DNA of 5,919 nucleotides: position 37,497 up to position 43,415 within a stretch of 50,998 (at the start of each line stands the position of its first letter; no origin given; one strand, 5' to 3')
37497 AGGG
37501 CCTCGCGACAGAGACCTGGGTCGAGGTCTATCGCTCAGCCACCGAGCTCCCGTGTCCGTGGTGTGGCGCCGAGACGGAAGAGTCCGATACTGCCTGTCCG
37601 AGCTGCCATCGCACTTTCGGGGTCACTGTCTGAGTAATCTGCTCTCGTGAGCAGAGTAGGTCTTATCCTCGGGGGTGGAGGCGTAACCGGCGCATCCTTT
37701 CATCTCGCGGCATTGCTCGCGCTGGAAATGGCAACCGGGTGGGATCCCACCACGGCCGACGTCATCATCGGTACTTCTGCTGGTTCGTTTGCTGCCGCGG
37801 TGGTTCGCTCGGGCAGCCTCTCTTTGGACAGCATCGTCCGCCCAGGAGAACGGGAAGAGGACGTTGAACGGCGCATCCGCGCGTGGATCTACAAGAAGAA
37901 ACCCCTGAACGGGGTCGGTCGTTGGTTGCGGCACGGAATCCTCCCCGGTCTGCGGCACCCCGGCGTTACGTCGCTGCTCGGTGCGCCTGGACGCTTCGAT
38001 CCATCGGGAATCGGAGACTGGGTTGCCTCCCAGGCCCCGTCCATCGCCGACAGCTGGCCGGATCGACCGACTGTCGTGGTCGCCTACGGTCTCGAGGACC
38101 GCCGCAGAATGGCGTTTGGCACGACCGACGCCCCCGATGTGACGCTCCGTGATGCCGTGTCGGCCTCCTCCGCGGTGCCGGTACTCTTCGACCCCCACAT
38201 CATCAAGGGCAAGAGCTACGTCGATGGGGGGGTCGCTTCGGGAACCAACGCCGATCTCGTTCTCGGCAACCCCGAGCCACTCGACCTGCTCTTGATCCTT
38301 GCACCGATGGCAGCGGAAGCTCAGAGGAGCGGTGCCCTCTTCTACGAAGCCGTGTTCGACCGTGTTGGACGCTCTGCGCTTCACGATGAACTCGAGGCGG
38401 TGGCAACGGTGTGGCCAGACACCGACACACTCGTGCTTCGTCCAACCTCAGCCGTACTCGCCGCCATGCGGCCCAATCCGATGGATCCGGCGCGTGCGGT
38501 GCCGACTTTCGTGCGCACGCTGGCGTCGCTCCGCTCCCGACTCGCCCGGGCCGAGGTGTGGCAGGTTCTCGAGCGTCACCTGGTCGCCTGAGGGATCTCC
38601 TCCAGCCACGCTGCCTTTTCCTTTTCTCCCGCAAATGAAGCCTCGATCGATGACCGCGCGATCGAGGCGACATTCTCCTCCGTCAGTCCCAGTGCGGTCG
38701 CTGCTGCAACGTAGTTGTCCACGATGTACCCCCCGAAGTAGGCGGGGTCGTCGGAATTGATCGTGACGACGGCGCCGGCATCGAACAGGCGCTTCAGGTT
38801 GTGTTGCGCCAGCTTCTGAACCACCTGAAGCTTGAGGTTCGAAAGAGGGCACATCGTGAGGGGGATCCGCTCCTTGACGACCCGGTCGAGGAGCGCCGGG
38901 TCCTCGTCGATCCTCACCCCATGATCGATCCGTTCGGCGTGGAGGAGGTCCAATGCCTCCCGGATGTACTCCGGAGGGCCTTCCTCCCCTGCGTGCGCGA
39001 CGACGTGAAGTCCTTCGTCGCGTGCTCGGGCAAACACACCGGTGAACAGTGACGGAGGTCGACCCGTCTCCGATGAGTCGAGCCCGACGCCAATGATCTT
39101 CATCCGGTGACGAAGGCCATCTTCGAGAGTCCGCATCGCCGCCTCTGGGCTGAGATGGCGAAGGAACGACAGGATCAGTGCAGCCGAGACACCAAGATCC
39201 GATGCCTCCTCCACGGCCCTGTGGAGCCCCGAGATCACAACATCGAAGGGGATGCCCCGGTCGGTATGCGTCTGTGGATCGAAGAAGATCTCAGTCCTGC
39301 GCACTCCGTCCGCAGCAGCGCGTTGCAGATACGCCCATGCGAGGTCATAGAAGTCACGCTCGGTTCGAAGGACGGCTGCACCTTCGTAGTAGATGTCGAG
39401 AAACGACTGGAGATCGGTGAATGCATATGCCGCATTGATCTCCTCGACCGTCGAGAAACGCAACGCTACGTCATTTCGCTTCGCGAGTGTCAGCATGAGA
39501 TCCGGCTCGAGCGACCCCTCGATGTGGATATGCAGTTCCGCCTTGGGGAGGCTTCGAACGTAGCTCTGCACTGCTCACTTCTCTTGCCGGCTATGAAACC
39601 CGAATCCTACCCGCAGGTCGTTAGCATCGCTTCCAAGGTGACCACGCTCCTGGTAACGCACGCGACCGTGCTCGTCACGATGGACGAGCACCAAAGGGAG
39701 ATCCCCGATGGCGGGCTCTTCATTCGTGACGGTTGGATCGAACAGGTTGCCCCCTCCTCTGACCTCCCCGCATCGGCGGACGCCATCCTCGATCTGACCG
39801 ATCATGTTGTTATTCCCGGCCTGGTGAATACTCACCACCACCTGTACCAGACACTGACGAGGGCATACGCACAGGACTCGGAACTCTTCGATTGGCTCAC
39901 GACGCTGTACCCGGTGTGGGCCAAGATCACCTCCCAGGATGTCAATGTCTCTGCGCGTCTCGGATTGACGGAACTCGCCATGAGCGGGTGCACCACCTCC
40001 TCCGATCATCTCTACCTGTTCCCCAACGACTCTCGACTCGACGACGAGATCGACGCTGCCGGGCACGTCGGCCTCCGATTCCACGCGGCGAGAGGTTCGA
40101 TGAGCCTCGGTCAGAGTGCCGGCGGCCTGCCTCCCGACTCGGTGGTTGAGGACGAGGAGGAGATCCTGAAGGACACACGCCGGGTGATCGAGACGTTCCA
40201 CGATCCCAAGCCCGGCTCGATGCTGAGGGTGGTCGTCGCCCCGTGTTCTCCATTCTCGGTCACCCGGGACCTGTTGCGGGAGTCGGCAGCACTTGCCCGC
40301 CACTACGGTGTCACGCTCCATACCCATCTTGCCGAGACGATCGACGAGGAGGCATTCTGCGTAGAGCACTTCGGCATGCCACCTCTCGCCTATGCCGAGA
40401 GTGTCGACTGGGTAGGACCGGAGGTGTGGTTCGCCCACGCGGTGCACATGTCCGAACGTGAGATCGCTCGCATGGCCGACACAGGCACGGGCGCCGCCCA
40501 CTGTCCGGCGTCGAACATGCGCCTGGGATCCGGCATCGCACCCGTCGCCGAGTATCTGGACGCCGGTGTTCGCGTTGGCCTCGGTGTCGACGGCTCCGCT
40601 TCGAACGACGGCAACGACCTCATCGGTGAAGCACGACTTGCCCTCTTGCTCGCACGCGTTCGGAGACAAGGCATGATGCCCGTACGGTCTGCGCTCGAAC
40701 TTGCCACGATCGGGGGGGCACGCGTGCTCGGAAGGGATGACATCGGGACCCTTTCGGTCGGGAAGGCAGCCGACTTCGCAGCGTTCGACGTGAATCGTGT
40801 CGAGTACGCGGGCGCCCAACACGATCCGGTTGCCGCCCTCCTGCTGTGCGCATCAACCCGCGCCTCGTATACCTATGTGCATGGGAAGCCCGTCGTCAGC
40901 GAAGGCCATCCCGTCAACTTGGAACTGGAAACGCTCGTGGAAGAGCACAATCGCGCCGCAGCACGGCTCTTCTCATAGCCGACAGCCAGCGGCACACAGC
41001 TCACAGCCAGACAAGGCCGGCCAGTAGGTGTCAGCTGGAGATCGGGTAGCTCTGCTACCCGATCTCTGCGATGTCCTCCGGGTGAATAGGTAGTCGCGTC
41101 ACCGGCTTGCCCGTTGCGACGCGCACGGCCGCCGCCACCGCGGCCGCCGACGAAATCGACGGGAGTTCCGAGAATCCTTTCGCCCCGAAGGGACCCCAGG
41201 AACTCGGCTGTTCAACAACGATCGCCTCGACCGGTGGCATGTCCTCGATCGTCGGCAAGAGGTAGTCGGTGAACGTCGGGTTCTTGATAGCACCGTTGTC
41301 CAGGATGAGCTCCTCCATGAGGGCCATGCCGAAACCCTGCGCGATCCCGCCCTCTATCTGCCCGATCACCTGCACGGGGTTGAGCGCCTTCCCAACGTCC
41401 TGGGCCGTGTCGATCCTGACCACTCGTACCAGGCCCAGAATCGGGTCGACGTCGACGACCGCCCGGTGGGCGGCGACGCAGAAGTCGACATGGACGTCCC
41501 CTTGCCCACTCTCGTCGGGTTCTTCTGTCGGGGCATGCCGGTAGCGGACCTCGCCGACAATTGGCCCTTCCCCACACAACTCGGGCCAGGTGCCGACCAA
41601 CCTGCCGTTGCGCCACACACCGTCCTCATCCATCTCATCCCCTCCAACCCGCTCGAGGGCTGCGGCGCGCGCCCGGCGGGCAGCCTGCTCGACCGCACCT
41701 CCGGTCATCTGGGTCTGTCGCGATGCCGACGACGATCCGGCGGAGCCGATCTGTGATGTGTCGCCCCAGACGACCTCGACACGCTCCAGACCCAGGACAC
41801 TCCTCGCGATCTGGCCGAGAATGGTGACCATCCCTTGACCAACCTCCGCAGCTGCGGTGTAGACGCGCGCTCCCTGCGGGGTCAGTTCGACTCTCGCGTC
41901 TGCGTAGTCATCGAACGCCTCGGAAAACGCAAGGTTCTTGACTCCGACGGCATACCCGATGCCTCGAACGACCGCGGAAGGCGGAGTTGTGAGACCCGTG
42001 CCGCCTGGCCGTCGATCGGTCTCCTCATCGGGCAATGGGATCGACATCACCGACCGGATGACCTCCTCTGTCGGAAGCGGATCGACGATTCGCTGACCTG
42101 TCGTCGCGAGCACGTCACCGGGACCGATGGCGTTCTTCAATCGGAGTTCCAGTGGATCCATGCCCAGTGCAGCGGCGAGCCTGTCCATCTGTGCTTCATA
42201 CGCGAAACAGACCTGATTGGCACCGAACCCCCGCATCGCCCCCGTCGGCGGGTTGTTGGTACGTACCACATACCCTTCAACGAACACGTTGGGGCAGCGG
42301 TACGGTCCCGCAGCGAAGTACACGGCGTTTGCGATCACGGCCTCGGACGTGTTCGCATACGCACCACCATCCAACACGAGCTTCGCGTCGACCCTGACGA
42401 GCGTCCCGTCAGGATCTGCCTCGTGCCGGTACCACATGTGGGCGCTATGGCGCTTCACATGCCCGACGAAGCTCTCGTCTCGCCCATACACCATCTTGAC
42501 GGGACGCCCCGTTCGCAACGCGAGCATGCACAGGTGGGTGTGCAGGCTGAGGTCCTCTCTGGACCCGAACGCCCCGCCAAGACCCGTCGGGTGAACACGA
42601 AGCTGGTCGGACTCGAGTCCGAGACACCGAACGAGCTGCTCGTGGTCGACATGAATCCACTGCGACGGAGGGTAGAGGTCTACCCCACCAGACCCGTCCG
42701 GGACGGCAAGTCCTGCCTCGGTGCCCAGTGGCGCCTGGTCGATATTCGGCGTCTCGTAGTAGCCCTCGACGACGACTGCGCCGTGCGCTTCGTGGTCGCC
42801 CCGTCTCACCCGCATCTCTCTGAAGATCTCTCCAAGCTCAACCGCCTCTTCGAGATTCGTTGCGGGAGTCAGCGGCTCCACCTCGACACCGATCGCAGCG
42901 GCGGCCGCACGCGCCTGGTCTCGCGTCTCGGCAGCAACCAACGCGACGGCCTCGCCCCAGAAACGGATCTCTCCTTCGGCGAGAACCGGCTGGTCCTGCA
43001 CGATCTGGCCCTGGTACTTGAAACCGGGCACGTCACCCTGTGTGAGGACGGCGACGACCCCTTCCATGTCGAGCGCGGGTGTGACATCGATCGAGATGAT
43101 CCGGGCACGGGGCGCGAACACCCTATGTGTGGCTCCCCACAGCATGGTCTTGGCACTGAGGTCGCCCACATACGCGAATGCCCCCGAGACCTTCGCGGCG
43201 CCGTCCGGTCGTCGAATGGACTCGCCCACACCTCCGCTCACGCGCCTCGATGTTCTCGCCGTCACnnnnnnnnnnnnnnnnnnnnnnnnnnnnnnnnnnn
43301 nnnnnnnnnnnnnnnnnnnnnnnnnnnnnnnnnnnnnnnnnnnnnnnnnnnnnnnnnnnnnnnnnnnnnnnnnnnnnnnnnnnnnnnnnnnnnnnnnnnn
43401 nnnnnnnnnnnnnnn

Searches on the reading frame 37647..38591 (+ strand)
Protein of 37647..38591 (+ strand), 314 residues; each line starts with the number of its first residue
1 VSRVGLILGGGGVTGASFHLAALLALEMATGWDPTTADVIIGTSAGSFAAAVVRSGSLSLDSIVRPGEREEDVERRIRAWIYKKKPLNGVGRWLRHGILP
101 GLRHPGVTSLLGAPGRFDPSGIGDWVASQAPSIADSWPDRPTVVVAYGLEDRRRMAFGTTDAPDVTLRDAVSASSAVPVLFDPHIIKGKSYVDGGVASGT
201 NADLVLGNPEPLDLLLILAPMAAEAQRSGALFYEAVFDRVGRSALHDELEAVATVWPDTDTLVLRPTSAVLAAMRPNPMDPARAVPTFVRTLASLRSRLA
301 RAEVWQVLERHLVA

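Call 27: search_protein_families(library=pfam, proteins=[window:37647-38591:+], max_evalue=0.001)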
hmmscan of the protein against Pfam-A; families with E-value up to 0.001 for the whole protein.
window:37647-38591:+ (314 aa): 1 family
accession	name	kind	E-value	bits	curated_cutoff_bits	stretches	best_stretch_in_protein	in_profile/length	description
PF01734.28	Patatin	-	3.7e-20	73.4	27.7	1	6-205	1-190/191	Patatin-like phospholipase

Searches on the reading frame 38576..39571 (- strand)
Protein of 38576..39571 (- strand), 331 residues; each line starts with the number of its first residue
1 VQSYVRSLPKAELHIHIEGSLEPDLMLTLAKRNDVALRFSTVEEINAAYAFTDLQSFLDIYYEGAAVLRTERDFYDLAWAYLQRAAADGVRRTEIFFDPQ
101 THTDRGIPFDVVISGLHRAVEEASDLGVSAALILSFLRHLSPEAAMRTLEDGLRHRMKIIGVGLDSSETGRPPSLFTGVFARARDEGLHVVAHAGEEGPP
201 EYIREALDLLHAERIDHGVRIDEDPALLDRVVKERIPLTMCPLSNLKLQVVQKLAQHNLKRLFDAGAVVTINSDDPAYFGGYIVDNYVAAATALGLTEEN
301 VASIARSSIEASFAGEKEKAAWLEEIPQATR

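Call 28: search_protein_families(library=pfam, proteins=[window:38576-39571:-], max_evalue=0.001)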
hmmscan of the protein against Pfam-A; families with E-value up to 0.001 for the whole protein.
window:38576-39571:- (331 aa): 2 families
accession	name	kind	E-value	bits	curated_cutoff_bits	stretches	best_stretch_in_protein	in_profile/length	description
PF00962.28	A_deaminase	-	8.4e-94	314.8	27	1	9-327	1-328/330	Adenosine deaminase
PF19326.5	AMP_deaminase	-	1.9e-10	40.3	27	1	191-323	455-586/630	AMP deaminase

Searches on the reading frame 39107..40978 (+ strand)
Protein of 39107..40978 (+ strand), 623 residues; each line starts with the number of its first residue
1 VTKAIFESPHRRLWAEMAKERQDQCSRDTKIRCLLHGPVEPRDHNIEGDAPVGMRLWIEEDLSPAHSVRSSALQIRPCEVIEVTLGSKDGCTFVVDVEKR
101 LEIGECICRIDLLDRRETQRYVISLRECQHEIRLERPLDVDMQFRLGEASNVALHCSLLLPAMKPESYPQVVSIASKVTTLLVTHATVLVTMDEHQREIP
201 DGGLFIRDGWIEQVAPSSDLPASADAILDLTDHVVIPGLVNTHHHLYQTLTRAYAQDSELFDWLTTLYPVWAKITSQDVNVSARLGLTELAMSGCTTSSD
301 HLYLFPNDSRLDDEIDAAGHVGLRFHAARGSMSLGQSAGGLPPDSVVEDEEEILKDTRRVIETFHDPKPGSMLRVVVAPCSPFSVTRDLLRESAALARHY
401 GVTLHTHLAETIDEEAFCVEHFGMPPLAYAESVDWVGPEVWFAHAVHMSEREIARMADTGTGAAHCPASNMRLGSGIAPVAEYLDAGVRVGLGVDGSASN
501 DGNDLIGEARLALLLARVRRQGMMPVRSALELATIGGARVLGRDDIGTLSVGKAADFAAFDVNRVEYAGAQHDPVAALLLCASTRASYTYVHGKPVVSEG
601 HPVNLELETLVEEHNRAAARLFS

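Call 28: search_protein_families(library=pfam, proteins=[window:39107-40978:+], max_evalue=0.001)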
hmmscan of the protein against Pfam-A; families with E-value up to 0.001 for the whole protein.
window:39107-40978:+ (623 aa): 2 families
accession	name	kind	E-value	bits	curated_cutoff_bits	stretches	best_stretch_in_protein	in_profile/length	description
PF01979.26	Amidohydro_1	-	3.1e-60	204.7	25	1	234-565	1-321/345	Amidohydrolase family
PF07969.17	Amidohydro_3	-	7.8e-19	68.9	29.7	1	385-597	259-472/472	Amidohydrolase family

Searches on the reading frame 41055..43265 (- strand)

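Call 28: search_protein_families(library=pfam, proteins=[window:41055-43265:-], max_evalue=0.001)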
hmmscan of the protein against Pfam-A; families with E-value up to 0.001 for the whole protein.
window:41055-43265:- (736 aa): 3 families
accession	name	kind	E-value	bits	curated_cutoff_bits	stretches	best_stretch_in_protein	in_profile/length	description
PF02738.23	MoCoBD_1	-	3.4e-68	229.8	27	1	154-379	14-244/244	Molybdopterin cofactor-binding domain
PF20256.3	MoCoBD_2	-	4.8e-59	200.6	27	1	432-677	23-283/283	Molybdopterin cofactor-binding domain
PF01315.27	Ald_Xan_dh_C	-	1.4e-22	80.6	31.3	1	27-132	1-109/110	Aldehyde oxidase and xanthine dehydrogenase, a/b hammerhead domain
